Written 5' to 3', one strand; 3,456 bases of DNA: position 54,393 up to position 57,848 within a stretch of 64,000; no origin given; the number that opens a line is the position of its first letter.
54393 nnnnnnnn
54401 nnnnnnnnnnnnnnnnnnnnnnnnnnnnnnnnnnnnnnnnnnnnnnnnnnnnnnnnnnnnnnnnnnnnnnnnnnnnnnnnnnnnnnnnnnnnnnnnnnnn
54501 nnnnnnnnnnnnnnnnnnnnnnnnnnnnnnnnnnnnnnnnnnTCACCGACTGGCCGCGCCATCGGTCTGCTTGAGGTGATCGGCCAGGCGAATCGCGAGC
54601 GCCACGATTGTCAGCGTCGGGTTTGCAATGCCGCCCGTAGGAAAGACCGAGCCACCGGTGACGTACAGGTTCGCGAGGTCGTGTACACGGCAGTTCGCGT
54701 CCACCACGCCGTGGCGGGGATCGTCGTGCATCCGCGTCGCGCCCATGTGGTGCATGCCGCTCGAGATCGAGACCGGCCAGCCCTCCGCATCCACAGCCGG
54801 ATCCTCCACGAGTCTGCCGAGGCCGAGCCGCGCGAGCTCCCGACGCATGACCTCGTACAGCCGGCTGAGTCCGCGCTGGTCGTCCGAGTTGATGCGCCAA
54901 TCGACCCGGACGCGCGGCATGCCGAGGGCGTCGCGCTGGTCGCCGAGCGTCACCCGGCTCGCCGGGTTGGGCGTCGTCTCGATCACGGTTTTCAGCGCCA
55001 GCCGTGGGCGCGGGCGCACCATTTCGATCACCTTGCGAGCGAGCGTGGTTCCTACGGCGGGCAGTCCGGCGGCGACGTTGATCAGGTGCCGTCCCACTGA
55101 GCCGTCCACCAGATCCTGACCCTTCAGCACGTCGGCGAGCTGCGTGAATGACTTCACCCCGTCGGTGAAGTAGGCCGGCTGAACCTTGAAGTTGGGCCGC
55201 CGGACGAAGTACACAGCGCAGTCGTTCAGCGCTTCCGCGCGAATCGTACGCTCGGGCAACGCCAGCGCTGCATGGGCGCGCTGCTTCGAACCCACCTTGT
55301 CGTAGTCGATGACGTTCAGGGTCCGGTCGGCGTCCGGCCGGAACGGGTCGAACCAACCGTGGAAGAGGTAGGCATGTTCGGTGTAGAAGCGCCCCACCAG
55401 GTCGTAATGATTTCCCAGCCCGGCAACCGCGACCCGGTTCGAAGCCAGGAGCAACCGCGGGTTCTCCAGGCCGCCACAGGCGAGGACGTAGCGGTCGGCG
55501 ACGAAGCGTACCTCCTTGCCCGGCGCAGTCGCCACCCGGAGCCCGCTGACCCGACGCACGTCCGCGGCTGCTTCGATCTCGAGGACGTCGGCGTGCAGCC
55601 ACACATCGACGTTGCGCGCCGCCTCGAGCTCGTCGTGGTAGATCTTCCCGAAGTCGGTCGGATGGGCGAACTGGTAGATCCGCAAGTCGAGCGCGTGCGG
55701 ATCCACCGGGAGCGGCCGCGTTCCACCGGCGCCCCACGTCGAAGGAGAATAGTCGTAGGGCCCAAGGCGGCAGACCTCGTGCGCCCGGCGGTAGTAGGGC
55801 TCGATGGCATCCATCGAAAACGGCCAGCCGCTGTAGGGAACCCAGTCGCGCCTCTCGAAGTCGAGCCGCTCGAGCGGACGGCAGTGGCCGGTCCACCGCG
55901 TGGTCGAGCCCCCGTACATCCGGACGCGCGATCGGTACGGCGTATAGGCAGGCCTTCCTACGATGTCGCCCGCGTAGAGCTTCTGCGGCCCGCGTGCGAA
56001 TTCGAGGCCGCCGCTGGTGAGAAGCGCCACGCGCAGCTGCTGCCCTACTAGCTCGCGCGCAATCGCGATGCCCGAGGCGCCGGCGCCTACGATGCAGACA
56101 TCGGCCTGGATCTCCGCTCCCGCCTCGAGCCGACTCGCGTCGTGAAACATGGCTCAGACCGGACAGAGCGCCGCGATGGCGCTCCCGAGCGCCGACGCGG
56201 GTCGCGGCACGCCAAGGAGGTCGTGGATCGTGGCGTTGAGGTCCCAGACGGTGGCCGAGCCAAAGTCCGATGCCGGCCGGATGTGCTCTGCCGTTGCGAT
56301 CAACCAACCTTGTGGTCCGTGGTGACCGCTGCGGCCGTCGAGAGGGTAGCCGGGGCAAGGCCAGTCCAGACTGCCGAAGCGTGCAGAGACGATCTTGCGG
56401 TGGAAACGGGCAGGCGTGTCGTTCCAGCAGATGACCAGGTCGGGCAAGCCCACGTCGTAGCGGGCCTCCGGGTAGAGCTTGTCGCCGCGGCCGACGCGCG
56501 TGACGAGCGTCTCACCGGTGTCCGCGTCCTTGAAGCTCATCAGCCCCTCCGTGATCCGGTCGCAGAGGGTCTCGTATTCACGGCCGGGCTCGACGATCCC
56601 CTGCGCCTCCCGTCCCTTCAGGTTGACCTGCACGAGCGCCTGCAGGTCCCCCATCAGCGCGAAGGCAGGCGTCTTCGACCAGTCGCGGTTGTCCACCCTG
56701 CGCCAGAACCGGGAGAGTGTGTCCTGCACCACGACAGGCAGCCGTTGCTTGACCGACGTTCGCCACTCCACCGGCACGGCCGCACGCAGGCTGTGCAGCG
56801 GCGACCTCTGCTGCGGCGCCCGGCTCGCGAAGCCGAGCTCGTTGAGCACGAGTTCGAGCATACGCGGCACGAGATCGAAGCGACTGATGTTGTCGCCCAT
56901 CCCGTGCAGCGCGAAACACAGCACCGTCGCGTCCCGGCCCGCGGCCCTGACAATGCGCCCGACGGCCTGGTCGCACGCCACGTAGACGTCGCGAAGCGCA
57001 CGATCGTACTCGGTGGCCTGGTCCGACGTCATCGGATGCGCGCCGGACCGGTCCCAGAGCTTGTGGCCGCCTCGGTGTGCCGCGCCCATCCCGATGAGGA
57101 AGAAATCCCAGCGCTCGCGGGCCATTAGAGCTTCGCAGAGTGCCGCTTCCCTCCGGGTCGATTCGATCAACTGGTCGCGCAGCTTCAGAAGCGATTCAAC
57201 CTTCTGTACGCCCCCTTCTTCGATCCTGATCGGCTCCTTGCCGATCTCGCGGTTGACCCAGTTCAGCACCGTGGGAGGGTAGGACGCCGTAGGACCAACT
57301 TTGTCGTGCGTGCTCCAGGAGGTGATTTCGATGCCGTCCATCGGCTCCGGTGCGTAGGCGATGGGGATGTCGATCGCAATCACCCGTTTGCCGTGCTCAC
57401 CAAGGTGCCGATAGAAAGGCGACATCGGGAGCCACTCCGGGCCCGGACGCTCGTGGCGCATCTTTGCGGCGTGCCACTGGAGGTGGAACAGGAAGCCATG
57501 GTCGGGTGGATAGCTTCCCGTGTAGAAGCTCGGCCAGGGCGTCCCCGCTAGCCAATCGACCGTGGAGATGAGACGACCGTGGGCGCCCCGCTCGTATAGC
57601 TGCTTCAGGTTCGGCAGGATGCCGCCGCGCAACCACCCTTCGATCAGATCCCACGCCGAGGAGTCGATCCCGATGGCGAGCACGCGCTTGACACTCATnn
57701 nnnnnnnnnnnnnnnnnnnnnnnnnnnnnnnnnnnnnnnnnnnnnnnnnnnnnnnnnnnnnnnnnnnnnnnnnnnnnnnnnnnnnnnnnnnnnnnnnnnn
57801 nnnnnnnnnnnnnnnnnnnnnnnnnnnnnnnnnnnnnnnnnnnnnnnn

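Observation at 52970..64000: Glycan-assembly operon ending in three paralogous AlkP-superfamily genes interleaved with a GMC oxidoreductase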

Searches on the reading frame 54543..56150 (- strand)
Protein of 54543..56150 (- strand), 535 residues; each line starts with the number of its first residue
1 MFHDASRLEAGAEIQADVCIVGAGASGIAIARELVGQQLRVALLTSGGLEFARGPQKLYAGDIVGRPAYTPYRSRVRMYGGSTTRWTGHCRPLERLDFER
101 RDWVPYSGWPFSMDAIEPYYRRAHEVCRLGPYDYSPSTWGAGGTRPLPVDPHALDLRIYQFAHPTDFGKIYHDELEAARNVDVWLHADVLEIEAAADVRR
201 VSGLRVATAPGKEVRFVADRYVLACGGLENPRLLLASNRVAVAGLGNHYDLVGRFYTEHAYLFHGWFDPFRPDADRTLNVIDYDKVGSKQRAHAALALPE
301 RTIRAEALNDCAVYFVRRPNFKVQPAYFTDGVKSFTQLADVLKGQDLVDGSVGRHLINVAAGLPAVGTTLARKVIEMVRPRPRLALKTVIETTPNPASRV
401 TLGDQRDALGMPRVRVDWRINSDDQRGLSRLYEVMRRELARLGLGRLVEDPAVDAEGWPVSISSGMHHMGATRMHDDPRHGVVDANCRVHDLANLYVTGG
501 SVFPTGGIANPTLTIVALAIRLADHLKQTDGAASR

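Call 5: search_protein_families(library=pfam, proteins=[window:54543-56150:-], max_evalue=0.01)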
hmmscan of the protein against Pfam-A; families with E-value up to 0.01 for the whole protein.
window:54543-56150:- (535 aa): 6 families
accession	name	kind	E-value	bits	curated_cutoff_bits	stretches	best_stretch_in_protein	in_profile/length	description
PF05199.19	GMC_oxred_C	-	1.1e-26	94.5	24.6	1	394-519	1-139/139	GMC oxidoreductase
PF01266.30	DAO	-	9.6e-12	45.5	27.9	1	17-227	1-204/353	FAD dependent oxidoreductase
PF00890.30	FAD_binding_2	-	6.7e-06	26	20.4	0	174-238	148-223/414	FAD binding domain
PF07992.20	Pyr_redox_2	-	9.6e-06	25.7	26.1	0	17-48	2-33/291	Pyridine nucleotide-disulphide oxidoreductase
PF01946.23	Thi4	-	0.0064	16.2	26.2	0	14-45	16-48/235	Thi4 family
PF00732.25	GMC_oxred_N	-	0.0082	16.4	23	0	178-237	139-200/218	GMC oxidoreductase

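Call 7: search_protein_families(library=ncbifam, proteins=[window:54543-56150:-], max_evalue=0.01)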
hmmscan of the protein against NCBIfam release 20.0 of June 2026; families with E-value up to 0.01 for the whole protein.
window:54543-56150:- (535 aa): 9 families
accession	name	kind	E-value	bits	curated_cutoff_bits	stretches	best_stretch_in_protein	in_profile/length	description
TIGR02462.1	pyranose_ox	equivalog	2.2e-18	66.5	544.9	1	391-527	413-544/548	pyranose oxidase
TIGR03970.1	mycofact_MftG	equivalog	1.9e-12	46.9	387.45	1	393-526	351-486/487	mycofactocin dehydrogenase MftG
TIGR04542.1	GMC_mycofac_2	equivalog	7.5e-11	41.7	400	1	413-526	319-425/425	mycofactocin system GMC family oxidoreductase MftG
NF002550.0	PRK02106.1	subfamily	6.4e-10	38.2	605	1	464-530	470-537/563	choline dehydrogenase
NF058674.1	CholsOxChoxAB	equivalog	1.9e-09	36.5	850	1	463-525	469-531/535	cholesterol oxidase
NF006593.0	PRK09126.1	equivalog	0.00079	18.4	420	1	15-46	4-35/393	5-demethoxyubiquinol-8 5-hydroxylase UbiM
TIGR01810.1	betA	equivalog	0.00083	18.1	732.1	1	464-527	463-527/532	choline dehydrogenase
TIGR00292.1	TIGR00292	equivalog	0.0019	17.5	148.3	1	14-45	20-51/254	sulfide-dependent adenosine diphosphate thiazole synthase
NF003724.0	PRK05329.2-3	equivalog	0.0051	15.9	327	0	176-237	263-323/426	glycerol-3-phosphate dehydrogenase subunit GlpB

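Call 21: search_solved_structures(query=window:54543-56150:-, max_evalue=0.001)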
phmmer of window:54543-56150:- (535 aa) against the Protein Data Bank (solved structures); distinct sequences matched with E-value up to 0.001: 40.
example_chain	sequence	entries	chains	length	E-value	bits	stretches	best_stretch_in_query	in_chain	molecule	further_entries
8hdd_A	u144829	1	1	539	3.8e-24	88.5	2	391-528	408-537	Glucose dehydrogenase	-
6a2u_B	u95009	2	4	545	4.2e-24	88.4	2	391-528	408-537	Glucose dehydrogenase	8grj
8xcm_A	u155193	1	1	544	4.5e-20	75.1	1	358-526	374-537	Fructose dehydrogenase large subunit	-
8k6k_A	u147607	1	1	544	6.7e-20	74.5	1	358-526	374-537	Fructose dehydrogenase (N1146A) large subunit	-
7w2j_A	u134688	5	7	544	7.8e-20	74.3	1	358-526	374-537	Fructose dehydrogenase large subunit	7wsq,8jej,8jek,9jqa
8k6j_A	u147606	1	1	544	7.4e-19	71.1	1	358-526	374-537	Fructose dehydrogenase (H1147A) large subunit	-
8xcn_A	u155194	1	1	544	9.2e-19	70.7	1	358-526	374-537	Fructose dehydrogenase large subunit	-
9fl2_A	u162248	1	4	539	3.8e-13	52.2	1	396-527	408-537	pyranose oxidase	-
7qf8_A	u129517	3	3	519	6.5e-12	48.1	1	403-525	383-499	GMC oxidoreductase family protein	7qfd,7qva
4mif_A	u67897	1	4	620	1e-10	44.2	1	393-525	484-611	Pyranose 2-oxidase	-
4mih_A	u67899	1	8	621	1.1e-10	44.1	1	393-525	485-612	Pyranose 2-oxidase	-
4mig_A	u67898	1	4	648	1.2e-10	44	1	393-525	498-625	Pyranose 2-oxidase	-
8qve_A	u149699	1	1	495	1.1e-09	40.8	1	405-526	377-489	Pyranose oxidase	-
3bly_A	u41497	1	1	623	1.2e-09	40.6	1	457-529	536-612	Pyranose oxidase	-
7dve_A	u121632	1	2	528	3.1e-09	39.3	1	398-527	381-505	6'''-hydroxyparomomycin C oxidase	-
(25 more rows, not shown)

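Call 76: find_homologous_proteins(query=window:54543-56150:-)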
Query window:54543-56150:- (535 aa): 5999 proteins with E <= 0.001 among 8000 candidates; the best 120 are listed.
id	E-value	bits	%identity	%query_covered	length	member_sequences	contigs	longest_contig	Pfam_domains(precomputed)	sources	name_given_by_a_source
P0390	0.0e+0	1232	100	100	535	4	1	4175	PF01266.31,PF07992.21,PF05199.20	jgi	jgi:choline dehydrogenase-like flavoprotein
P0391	0.0e+0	1103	88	100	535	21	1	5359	PF01266.31,PF00890.31,PF07992.21,PF05199.20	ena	-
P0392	0.0e+0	1095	89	99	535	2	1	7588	PF01266.31,PF00890.31,PF07992.21,PF05199.20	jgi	-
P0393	0.0e+0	1022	83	99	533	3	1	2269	PF01266.31,PF07992.21,PF05199.20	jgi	jgi:choline dehydrogenase-like flavoprotein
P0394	0.0e+0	1016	82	100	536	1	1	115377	PF01266.31,PF00890.31,PF05199.20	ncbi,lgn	-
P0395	2.9e-298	1008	81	100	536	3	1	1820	PF01266.31,PF05199.20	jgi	jgi:choline dehydrogenase-like flavoprotein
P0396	3.2e-296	1001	80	100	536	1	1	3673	PF01266.31,PF00890.31,PF07992.21,PF05199.20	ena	-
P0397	1.4e-295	999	80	100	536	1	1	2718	PF01266.31,PF00890.31,PF07992.21,PF05199.20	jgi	jgi:choline dehydrogenase-like flavoprotein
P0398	1.4e-284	963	78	100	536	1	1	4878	PF01266.31,PF07992.21,PF05199.20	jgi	jgi:choline dehydrogenase-like flavoprotein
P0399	2.2e-277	939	75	99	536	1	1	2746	PF01266.31,PF00890.31,PF07992.21,PF05199.20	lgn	-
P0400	3.2e-266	902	84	86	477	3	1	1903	PF05199.20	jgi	jgi:choline dehydrogenase-like flavoprotein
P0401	3.1e-263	893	73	100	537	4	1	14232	PF01266.31,PF00890.31,PF07992.21,PF05199.20,PF00732.26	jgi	jgi:choline dehydrogenase-like flavoprotein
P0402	8.4e-260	881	71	100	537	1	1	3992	PF01266.31,PF00890.31,PF07992.21,PF05199.20,PF00732.26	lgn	-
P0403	1.2e-251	854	70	99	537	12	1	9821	PF01266.31,PF00890.31,PF07992.21,PF05199.20,PF00732.26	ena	-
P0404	6.6e-250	849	69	99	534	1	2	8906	PF01266.31,PF00890.31,PF07992.21,PF05199.20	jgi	jgi:choline dehydrogenase-like flavoprotein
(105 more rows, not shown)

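Call 77: find_encoding_contigs(protein=P0394, flank=10000, max_places=2)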
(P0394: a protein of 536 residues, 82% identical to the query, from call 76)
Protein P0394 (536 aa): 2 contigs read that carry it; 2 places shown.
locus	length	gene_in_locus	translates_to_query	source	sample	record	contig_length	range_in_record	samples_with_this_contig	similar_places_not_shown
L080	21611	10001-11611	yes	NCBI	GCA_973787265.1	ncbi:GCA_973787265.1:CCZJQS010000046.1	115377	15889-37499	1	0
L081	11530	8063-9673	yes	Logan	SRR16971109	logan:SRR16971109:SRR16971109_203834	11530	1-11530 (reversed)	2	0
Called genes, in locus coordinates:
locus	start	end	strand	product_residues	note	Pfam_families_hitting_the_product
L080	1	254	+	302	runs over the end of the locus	-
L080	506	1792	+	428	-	PF13784:Fic_N, PF02661:Fic, PF07756:DUF1612 (weak)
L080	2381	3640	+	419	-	PF01943:Polysacc_synt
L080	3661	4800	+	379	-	PF13439:Glyco_transf_4, PF13579:Glyco_trans_4_4, PF13477:Glyco_trans_4_2, PF00534:Glycos_transf_1, PF13692:Glyco_trans_1_4, PF13524:Glyco_trans_1_2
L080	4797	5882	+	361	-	PF00535:Glycos_transf_2, PF13641:Glyco_tranf_2_3, PF10111:Glyco_tranf_2_2, PF13632:Glyco_trans_2_3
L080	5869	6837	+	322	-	PF00535:Glycos_transf_2, PF10111:Glyco_tranf_2_2 (faint), PF13641:Glyco_tranf_2_3 (weak)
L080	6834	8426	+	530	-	PF01663:Phosphodiest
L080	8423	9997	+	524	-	PF01663:Phosphodiest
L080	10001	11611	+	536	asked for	PF00890:FAD_binding_2 (faint), PF01266:DAO, PF05199:GMC_oxred_C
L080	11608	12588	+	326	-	PF01073:3Beta_HSD (weak), PF01370:Epimerase, PF04321:RmlD_sub_bind (weak), PF05368:NmrA, PF07993:NAD_binding_4 (faint), PF13460:NAD_binding_10, PF16363:GDP_Man_Dehyd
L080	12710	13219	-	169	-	PF19780:DUF6265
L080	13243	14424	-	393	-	-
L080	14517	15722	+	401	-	PF06580:His_kinase, PF02518:HATPase_c (weak)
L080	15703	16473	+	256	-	PF00072:Response_reg, PF04397:LytTR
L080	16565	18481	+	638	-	PF01011:PQQ, PF13570:Beta-prop_ACSF4 (faint), PF13360:PQQ_2 (weak)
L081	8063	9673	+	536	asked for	PF00890:FAD_binding_2 (faint), PF01266:DAO, PF05199:GMC_oxred_C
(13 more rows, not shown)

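Call 78: find_encoding_contigs(protein=P0392, flank=8000, max_places=2)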
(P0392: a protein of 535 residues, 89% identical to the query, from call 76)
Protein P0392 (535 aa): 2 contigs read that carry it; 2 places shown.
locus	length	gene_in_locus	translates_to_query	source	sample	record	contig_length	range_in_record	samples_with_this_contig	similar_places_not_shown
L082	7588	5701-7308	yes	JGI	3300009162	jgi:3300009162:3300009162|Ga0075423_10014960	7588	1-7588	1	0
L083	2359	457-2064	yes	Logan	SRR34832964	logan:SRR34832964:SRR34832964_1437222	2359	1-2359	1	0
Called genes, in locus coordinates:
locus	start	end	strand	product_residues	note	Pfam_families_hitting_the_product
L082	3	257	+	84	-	?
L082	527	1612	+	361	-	PF00535:Glycos_transf_2, PF13641:Glyco_tranf_2_3, PF10111:Glyco_tranf_2_2, PF13632:Glyco_trans_2_3 (weak)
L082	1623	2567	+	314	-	PF00535:Glycos_transf_2, PF10111:Glyco_tranf_2_2 (faint), PF13641:Glyco_tranf_2_3 (faint)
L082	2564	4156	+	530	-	PF01663:Phosphodiest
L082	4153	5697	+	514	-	PF01663:Phosphodiest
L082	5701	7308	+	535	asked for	PF00890:FAD_binding_2 (faint), PF01266:DAO, PF07992:Pyr_redox_2 (faint), PF05199:GMC_oxred_C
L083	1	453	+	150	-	?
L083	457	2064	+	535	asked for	PF00890:FAD_binding_2 (faint), PF01266:DAO, PF07992:Pyr_redox_2 (faint), PF05199:GMC_oxred_C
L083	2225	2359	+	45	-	?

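Call 90: predict_structure(alignment_id=A4)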
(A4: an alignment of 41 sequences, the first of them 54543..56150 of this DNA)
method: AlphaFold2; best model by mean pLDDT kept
length: 535 residues; sequences in the alignment: 41
mean_pLDDT: 88.4   pTM: 0.90
mean pLDDT of the five models: 88.4, 86.3, 85.7, 85.3, 84.9
residues with pLDDT >= 90: 334; 70-90: 154; 50-70: 34; < 50: 13
segments of 3 or more residues with pLDDT < 50: 79-81, 505-507, 531-535
pLDDT, mean of each block of 10 residues (from residue 1): 94 98 92 95 89 70 78 50 73 87 88 92 91 90 87 95 89 96 95 95 94 96 88 93 94 88 94 91 88 94 94 94 92 89 74 89 96 95 93 90 90 90 94 97 95 90 72 89 94 92 60 88 89 40
secondary structure, 60 per line:
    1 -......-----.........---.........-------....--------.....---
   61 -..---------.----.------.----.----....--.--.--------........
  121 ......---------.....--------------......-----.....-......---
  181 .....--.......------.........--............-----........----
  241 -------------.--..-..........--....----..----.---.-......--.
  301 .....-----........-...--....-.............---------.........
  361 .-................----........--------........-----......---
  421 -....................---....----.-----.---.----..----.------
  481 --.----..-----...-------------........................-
elements in order: E2-4 E13-21 H25-33 E41-44 H53-57 H95-98 H113-126 H136-140 E155-160 H167-170 H172-177 E181-185 E188-194 E201-209 E212-223 H229-236 E260-269 H272-275 E292-297 H300-305 E311-318 H325-328 H330-342 H352-361 H363-378 E383-390 E399-406 E412-417 H422-441 E445-448 E495-497 H511-534

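Call 92: fold_search(model_id=the predicted structure, library=pdb)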
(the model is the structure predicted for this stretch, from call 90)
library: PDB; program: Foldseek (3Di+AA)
matches with E <= 10: 1544; with E <= 0.001: 632
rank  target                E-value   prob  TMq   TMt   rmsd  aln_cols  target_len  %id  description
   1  7w2j_A                9.8e-27  1.00  0.59  0.59  10.8       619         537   20  Cryo-EM Structure of Membrane-bound Fructose Dehydrogenase from Gluconobacter japonicus (released 2022-11-30)
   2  8jej_A                1.5e-26  1.00  0.62  0.62   9.0       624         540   19  Cryo-EM Structure of Na-dithionite Reduced Membrane-bound Fructose Dehydrogenase from Gluconobacter japonicus (released 2023-10-25)
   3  8k6j_A                7.8e-26  1.00  0.59  0.58  10.0       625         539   20  Cryo-EM Structure of Membrane-bound Fructose Dehydrogenase from Gluconobacter japonicus variant-H1147A (released 2024-05-22)
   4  8k6k_A                1.8e-25  1.00  0.62  0.61   9.2       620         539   20  Cryo-EM Structure of Membrane-bound Fructose Dehydrogenase from Gluconobacter japonicus variant-N1146A (released 2024-05-22)
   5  9jqa_A                2.0e-25  1.00  0.60  0.59   9.6       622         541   19  Cryo-EM Structure of Fructose Dehydrogenase Variant from Gluconobacter japonicus Truncating Heme 1c and C-Terminal Hyd (released 2025-08-06)
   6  8xcm_A                5.5e-25  1.00  0.62  0.62   9.2       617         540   19  Cryo-EM Structure of Membrane-bound Fructose Dehydrogenase from Gluconobacter japonicus variant-N1146Q (released 2024-05-22)
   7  8xcn_A                1.2e-24  1.00  0.63  0.63   9.6       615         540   21  Cryo-EM Structure of Membrane-bound Fructose Dehydrogenase from Gluconobacter japonicus variant-N1190A (released 2024-05-22)
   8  9fl2_B                7.4e-24  1.00  0.54  0.55  11.2       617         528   17  Crystal structure of Oscillatoria princeps pyranose oxidase (released 2024-10-30)
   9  8grj_B                1.1e-23  1.00  0.63  0.63   8.8       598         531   20  Crystal structure of gamma-alpha subunit complex from Burkholderia cepacia FAD glucose dehydrogenase in complex with g (released 2023-09-06)
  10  9fl2_A                1.1e-23  1.00  0.55  0.56  10.9       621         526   17  Crystal structure of Oscillatoria princeps pyranose oxidase (released 2024-10-30)
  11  9fl2_C                1.4e-23  1.00  0.54  0.54  11.4       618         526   17  Crystal structure of Oscillatoria princeps pyranose oxidase (released 2024-10-30)
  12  9fl2_D                2.9e-23  1.00  0.56  0.56  10.6       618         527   17  Crystal structure of Oscillatoria princeps pyranose oxidase (released 2024-10-30)
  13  6a2u_B                1.8e-22  1.00  0.60  0.61   8.4       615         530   20  Crystal structure of gamma-alpha subunit complex from Burkholderia cepacia FAD glucose dehydrogenase (released 2019-06-19)
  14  4mok_B                8.3e-22  1.00  0.56  0.52  10.1       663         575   16  Pyranose 2-oxidase H167A mutant soaked with 3-fluorinated galactose (not bound) (released 2014-02-05)
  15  3lsk_C                1.3e-21  1.00  0.55  0.51  12.1       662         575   15  Pyranose 2-oxidase T169S acetate complex (released 2010-08-25)
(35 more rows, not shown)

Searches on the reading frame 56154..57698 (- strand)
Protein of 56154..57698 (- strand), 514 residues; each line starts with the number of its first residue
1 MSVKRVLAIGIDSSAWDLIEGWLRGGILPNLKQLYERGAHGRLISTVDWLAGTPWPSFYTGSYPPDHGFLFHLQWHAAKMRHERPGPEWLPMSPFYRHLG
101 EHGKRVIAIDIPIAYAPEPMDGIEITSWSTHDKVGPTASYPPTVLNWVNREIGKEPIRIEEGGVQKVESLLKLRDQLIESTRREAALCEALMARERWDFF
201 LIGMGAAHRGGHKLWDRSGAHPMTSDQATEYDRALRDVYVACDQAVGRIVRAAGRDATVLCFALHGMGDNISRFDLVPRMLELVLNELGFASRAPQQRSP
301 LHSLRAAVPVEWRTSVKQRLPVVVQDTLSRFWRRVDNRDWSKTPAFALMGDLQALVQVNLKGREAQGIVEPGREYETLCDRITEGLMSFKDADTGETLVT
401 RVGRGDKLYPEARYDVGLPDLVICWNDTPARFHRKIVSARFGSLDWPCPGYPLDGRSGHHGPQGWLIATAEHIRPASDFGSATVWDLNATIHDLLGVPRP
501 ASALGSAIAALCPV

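Call 5: search_protein_families(library=pfam, proteins=[window:56154-57698:-], max_evalue=0.01)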
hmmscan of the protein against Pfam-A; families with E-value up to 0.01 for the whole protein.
window:56154-57698:- (514 aa): 1 family
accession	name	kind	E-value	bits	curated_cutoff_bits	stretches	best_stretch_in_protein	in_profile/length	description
PF01663.27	Phosphodiest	-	1.2e-16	61.7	23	1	6-332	1-241/342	Type I phosphodiesterase / nucleotide pyrophosphatase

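Call 7: search_protein_families(library=ncbifam, proteins=[window:56154-57698:-], max_evalue=0.01)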
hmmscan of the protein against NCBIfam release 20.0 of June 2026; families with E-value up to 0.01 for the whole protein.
window:56154-57698:- (514 aa): 0 families
